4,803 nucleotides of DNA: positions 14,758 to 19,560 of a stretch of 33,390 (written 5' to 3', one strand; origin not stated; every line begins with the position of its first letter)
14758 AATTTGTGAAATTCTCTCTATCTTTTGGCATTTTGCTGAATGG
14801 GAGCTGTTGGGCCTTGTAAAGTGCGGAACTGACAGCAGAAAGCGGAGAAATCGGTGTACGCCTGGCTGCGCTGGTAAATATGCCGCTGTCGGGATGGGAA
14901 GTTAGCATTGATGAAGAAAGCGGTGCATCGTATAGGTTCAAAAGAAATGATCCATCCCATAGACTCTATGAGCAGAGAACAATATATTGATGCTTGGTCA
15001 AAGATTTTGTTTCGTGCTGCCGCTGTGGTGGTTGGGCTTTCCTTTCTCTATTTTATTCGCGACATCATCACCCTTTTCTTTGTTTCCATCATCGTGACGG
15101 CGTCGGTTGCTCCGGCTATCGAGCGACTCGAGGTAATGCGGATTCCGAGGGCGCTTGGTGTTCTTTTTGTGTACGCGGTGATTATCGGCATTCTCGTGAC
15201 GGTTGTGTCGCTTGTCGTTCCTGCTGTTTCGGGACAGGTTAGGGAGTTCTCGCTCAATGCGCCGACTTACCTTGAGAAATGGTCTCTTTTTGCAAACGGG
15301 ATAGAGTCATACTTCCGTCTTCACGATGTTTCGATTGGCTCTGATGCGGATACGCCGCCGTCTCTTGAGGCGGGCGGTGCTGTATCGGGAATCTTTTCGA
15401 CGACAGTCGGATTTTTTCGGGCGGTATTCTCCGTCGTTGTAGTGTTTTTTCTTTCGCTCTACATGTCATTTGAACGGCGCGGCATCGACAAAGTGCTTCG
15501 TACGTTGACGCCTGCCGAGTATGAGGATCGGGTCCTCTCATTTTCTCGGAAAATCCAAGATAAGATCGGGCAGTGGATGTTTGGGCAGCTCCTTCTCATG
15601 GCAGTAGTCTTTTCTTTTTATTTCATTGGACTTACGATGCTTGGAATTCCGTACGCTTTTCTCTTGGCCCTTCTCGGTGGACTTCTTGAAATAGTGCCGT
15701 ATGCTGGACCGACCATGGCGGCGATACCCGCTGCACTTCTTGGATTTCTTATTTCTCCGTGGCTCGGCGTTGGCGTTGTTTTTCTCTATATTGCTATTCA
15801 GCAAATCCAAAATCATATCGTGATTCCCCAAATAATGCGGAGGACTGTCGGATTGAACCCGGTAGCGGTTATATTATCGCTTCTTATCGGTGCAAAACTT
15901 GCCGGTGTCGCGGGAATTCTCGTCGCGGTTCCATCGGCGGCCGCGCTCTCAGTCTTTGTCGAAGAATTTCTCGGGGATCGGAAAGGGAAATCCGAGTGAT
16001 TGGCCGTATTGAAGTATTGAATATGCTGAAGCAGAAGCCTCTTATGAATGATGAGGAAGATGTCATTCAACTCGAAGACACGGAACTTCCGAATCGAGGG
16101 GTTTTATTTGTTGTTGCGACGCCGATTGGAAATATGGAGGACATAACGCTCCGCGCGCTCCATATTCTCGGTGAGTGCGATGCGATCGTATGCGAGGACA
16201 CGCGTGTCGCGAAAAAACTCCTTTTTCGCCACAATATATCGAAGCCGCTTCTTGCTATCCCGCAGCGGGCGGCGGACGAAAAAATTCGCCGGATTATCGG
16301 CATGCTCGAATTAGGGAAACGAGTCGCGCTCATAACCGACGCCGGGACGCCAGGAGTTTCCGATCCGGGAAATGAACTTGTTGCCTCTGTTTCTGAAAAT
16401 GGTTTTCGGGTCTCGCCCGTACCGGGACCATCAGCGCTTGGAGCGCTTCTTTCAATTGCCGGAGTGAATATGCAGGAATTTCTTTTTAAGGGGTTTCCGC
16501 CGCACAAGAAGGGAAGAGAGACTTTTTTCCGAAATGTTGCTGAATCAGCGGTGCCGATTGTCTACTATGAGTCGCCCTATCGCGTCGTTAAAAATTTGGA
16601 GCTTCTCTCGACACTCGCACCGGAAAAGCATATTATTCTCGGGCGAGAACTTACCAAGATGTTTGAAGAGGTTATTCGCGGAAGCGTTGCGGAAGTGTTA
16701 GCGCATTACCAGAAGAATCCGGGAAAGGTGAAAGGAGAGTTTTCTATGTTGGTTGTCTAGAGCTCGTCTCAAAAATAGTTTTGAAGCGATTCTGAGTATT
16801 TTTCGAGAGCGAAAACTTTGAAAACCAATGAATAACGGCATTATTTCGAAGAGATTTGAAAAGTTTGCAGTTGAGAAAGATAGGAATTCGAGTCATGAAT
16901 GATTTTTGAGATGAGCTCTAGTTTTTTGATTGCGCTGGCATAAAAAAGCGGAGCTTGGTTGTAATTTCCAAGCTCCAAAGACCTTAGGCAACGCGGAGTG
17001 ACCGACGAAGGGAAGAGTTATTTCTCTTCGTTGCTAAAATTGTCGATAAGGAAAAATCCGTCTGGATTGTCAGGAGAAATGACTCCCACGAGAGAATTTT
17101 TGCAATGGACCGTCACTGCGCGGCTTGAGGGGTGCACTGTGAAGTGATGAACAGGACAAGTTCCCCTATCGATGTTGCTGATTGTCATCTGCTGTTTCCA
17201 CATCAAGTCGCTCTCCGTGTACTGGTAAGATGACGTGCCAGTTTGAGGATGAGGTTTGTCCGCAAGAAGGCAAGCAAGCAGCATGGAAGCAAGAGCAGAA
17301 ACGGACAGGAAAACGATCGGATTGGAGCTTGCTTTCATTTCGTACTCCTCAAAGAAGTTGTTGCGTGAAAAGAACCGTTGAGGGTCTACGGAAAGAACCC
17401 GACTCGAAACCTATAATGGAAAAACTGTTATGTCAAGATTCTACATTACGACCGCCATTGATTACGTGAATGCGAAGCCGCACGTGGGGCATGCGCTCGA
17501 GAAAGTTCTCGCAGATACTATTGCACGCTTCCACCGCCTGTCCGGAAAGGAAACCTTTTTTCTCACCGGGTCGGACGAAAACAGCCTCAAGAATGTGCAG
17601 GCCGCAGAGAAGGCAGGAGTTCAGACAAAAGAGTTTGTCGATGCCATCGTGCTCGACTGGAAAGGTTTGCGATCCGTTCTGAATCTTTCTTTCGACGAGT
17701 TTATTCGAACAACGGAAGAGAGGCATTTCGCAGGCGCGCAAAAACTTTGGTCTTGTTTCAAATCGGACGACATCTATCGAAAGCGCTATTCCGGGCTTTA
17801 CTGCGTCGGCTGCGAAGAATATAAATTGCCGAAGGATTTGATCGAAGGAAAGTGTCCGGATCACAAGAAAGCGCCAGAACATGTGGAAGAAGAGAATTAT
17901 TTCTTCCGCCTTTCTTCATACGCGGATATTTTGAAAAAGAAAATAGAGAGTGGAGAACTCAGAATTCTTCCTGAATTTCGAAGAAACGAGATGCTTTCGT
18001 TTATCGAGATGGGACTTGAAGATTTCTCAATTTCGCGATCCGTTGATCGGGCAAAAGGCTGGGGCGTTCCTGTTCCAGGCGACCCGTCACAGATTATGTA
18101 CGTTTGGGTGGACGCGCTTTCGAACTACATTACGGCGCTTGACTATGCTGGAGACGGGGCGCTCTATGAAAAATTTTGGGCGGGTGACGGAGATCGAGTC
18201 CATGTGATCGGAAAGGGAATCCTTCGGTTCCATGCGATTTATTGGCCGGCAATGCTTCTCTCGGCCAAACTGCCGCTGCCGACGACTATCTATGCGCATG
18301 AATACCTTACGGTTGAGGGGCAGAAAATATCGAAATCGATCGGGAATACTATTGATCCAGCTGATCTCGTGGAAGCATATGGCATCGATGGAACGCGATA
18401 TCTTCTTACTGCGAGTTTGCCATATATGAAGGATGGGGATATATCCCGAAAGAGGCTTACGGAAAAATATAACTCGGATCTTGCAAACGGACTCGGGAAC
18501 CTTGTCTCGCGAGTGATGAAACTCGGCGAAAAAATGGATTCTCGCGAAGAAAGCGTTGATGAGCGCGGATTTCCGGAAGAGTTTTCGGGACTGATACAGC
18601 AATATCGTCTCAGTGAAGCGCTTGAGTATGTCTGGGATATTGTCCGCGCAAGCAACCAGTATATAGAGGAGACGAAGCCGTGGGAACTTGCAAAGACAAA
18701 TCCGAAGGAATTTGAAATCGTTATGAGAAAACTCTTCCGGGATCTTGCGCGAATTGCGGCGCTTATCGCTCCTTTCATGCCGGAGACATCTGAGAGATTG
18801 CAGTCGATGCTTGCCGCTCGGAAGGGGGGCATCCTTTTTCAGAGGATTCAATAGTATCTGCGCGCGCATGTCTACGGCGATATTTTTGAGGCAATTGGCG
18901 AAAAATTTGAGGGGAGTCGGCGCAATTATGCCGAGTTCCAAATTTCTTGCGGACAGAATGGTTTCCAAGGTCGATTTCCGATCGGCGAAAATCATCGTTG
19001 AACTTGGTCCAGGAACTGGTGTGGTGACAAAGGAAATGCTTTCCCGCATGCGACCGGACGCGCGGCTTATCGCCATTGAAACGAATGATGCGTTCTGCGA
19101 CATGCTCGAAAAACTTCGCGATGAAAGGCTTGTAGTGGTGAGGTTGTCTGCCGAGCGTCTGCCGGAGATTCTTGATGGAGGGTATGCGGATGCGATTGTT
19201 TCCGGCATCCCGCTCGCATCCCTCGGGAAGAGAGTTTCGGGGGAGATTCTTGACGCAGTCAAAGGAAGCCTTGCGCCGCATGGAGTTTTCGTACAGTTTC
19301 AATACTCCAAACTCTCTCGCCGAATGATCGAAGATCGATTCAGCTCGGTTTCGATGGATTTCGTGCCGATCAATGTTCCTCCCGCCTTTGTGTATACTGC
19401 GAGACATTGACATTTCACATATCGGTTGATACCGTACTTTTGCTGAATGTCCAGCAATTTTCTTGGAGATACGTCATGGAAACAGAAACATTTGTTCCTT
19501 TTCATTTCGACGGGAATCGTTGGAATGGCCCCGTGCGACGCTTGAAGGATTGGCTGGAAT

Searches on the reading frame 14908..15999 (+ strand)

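Call 14: search_protein_families(library=pfam, proteins=[window:14908-15999:+], max_evalue=0.00001)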
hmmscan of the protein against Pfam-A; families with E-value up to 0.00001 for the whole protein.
window:14908-15999:+ (363 aa): 1 family
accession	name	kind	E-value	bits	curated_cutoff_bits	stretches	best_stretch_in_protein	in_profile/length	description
PF01594.21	AI-2E_transport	-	2.6e-57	194.9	34.3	1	38-354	6-326/327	AI-2E family transporter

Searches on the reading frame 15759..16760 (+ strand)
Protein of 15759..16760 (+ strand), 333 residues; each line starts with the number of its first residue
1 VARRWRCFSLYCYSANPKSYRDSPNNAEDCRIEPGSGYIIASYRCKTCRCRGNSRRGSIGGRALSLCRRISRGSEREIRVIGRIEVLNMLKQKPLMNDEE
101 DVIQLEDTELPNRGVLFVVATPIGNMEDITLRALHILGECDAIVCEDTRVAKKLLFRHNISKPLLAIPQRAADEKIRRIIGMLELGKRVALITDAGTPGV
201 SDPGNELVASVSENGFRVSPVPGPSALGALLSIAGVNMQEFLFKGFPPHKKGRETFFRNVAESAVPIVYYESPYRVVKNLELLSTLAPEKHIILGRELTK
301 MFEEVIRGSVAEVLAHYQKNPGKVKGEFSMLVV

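Call 75: search_protein_families(library=pfam, proteins=[window:15759-16760:+], max_evalue=0.00001)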
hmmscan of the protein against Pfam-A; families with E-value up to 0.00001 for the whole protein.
window:15759-16760:+ (333 aa): 1 family
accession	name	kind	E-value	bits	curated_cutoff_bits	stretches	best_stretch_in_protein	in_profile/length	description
PF00590.25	TP_methylase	-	2.4e-29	103.3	27.8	1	116-313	2-211/212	Tetrapyrrole (Corrin/Porphyrin) Methylases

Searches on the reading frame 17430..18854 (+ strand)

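Call 14: search_protein_families(library=pfam, proteins=[window:17430-18854:+], max_evalue=0.00001)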
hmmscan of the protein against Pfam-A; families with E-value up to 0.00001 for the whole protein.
window:17430-18854:+ (474 aa): 4 families
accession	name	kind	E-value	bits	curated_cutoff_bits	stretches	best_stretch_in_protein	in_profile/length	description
PF09334.17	tRNA-synt_1g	-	1.4e-99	334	20.1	2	134-363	161-391/391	tRNA synthetases class I (M)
PF00133.28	tRNA-synt_1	-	1.2e-20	74.1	22.7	2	3-62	24-83/414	tRNA synthetases class I (I, L, M and V)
PF19303.5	Anticodon_3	-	2.1e-06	28.2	23.5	1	396-463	36-103/152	Anticodon binding domain of methionyl tRNA ligase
PF01406.26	tRNA-synt_1e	-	6.6e-06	26.1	27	0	290-340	243-293/301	tRNA synthetases class I (C) catalytic domain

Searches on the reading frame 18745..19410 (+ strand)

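Call 75: search_protein_families(library=pfam, proteins=[window:18745-19410:+], max_evalue=0.00001)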
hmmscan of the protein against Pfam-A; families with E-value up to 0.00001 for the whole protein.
window:18745-19410:+ (221 aa): 1 family
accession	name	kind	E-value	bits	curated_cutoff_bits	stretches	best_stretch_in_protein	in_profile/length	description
PF00398.26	RrnaAD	-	4.6e-06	26.4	24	1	65-132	15-81/263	Ribosomal RNA adenine dimethylase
